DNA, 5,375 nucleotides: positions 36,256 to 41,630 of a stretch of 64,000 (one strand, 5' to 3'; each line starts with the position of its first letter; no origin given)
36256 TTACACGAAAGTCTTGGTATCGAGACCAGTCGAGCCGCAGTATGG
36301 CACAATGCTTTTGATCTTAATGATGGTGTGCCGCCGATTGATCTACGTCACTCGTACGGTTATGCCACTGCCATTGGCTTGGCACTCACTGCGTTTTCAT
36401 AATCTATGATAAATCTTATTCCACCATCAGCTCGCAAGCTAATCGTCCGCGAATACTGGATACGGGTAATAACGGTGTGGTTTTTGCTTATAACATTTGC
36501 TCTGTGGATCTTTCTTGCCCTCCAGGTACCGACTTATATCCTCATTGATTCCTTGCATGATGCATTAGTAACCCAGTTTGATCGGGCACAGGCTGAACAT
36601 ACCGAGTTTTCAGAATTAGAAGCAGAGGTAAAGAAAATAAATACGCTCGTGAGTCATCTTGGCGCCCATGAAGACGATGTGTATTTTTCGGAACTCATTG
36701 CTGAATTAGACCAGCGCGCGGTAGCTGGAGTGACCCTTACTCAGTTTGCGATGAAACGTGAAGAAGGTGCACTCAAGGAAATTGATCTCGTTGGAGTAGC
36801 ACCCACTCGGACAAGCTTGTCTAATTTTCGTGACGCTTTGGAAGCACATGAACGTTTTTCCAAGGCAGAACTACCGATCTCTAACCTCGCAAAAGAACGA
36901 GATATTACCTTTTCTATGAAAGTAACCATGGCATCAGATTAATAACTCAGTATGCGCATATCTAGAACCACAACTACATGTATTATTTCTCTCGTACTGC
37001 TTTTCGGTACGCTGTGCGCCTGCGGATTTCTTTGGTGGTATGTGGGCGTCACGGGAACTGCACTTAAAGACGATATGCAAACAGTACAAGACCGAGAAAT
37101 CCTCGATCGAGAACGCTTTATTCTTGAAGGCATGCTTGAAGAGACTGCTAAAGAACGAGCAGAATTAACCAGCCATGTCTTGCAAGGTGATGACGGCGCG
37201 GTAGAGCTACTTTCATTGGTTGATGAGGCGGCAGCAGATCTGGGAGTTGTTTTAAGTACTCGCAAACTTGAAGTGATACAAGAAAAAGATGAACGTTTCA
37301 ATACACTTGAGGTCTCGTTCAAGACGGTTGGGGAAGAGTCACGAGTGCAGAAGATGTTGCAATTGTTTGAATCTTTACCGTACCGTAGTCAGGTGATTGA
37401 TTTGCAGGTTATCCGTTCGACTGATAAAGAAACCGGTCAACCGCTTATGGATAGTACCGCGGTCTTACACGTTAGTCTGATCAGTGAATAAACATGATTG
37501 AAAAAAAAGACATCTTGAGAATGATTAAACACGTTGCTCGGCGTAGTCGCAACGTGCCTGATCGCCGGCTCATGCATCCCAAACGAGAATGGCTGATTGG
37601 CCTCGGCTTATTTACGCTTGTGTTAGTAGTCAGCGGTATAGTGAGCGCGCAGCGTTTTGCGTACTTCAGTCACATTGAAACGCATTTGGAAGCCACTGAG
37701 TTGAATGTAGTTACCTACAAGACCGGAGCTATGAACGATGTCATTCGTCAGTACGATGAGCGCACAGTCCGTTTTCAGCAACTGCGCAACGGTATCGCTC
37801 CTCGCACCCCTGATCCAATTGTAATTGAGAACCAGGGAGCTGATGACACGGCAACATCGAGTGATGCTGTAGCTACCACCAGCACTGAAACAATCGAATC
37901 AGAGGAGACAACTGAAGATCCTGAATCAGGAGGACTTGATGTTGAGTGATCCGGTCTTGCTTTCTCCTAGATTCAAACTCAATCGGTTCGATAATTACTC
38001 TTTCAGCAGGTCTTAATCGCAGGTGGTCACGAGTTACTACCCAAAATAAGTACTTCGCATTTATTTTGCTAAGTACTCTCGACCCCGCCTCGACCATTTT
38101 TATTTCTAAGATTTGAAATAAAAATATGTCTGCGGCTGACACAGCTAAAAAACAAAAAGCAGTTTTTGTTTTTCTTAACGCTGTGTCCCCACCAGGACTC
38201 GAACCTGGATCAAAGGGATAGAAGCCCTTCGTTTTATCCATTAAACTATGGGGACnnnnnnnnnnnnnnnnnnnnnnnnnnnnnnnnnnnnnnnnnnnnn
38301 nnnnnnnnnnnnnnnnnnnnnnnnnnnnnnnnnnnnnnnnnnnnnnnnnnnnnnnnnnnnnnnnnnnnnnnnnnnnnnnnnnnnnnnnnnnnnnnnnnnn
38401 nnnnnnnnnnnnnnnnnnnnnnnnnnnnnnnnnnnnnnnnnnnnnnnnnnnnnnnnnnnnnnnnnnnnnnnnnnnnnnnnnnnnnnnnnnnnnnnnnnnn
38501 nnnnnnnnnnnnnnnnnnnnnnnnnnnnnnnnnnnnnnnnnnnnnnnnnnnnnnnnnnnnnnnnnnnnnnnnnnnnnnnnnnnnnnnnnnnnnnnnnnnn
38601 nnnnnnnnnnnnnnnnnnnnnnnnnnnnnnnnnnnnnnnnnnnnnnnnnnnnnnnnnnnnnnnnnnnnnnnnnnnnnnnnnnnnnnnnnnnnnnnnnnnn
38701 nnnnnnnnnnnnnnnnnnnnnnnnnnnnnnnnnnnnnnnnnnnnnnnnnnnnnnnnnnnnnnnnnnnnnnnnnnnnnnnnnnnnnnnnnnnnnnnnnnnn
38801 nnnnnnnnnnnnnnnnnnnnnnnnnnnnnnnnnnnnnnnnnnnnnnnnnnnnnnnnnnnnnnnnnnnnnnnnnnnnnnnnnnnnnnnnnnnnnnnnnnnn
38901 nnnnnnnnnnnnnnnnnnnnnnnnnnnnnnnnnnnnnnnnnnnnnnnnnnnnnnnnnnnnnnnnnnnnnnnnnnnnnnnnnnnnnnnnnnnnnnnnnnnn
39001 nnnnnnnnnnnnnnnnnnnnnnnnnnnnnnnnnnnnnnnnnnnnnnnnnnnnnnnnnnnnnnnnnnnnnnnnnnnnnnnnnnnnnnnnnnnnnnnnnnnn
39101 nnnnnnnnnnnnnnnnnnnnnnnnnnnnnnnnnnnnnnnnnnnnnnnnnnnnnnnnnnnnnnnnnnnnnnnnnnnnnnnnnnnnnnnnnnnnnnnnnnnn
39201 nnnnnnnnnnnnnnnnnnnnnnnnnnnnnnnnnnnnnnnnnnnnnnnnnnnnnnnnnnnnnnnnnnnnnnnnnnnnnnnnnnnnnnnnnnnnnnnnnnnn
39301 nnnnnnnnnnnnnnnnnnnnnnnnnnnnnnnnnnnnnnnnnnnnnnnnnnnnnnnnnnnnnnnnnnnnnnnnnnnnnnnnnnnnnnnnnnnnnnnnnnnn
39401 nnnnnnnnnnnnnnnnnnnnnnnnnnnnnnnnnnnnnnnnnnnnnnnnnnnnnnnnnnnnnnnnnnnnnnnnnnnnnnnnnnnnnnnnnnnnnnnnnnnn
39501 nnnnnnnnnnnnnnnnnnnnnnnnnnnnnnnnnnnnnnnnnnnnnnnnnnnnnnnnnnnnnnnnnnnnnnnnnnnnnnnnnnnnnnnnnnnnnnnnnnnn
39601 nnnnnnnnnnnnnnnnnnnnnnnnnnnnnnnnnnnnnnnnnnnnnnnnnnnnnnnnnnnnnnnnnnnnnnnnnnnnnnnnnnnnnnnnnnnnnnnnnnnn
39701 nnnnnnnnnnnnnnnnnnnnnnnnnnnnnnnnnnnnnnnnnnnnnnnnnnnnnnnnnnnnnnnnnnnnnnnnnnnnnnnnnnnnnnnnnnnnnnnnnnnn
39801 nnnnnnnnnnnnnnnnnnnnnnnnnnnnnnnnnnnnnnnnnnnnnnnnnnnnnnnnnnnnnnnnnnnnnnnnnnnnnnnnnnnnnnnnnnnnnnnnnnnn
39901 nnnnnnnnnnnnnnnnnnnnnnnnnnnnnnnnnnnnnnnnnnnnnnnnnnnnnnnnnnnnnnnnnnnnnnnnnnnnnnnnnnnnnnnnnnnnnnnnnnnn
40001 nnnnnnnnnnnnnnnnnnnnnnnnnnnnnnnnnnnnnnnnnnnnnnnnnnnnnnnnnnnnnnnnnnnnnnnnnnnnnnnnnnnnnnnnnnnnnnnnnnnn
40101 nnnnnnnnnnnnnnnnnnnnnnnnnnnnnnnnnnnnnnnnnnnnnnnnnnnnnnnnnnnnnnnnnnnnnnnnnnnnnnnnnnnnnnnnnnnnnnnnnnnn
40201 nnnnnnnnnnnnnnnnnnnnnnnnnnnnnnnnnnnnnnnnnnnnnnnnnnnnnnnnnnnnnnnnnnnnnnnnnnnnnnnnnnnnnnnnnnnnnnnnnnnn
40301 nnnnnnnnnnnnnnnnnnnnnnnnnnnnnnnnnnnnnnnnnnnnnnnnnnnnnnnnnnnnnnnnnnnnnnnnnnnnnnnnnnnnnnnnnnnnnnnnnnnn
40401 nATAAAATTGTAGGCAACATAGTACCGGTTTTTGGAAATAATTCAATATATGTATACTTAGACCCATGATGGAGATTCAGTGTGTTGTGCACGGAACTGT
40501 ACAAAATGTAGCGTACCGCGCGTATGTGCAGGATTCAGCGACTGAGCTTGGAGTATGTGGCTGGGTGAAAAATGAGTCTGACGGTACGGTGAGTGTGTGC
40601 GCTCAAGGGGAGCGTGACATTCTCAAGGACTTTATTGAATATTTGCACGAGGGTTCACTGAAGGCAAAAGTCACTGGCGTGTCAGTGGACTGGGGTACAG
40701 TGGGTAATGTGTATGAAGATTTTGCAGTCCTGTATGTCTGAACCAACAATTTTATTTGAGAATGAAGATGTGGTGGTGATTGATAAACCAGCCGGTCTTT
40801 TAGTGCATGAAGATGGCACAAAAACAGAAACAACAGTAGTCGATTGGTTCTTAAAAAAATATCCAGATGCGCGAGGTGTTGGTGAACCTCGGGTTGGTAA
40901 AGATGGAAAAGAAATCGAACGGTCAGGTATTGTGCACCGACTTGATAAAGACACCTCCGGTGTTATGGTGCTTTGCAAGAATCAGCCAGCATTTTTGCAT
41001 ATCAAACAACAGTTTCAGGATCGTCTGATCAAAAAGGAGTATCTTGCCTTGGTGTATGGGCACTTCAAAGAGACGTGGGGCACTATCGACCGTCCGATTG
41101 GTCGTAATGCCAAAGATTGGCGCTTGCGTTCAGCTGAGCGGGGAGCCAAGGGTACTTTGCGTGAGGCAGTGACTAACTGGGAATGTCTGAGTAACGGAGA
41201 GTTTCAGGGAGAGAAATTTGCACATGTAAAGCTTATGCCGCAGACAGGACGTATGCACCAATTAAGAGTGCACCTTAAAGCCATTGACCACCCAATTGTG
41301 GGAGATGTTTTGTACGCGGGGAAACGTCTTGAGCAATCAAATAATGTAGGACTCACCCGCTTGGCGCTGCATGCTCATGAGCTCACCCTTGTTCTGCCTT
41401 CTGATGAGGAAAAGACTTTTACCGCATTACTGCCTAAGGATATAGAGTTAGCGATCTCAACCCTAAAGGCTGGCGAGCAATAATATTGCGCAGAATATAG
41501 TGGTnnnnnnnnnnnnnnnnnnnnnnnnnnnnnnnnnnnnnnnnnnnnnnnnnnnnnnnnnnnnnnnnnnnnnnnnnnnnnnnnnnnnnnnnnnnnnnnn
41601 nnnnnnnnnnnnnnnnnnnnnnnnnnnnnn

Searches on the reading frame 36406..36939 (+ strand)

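Call 56: search_protein_families(library=pfam, proteins=[window:36406-36939:+], max_evalue=0.0001)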
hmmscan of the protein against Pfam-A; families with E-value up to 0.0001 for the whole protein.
window:36406-36939:+ (178 aa): 1 family
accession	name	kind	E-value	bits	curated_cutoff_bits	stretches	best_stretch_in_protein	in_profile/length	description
PF05137.18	PilN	-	5.9e-06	26.7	22.8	1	97-174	2-77/78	Fimbrial assembly protein (PilN)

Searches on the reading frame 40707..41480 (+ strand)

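Call 57: search_protein_families(library=pfam, proteins=[window:40707-41480:+], max_evalue=0.0001)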
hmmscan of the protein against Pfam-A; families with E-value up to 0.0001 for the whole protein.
window:40707-41480:+ (258 aa): 1 family
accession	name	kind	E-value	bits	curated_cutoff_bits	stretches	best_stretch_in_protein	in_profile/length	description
PF00849.27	PseudoU_synth_2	-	6.7e-28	98.3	26.8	1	21-191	1-151/152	RNA pseudouridylate synthase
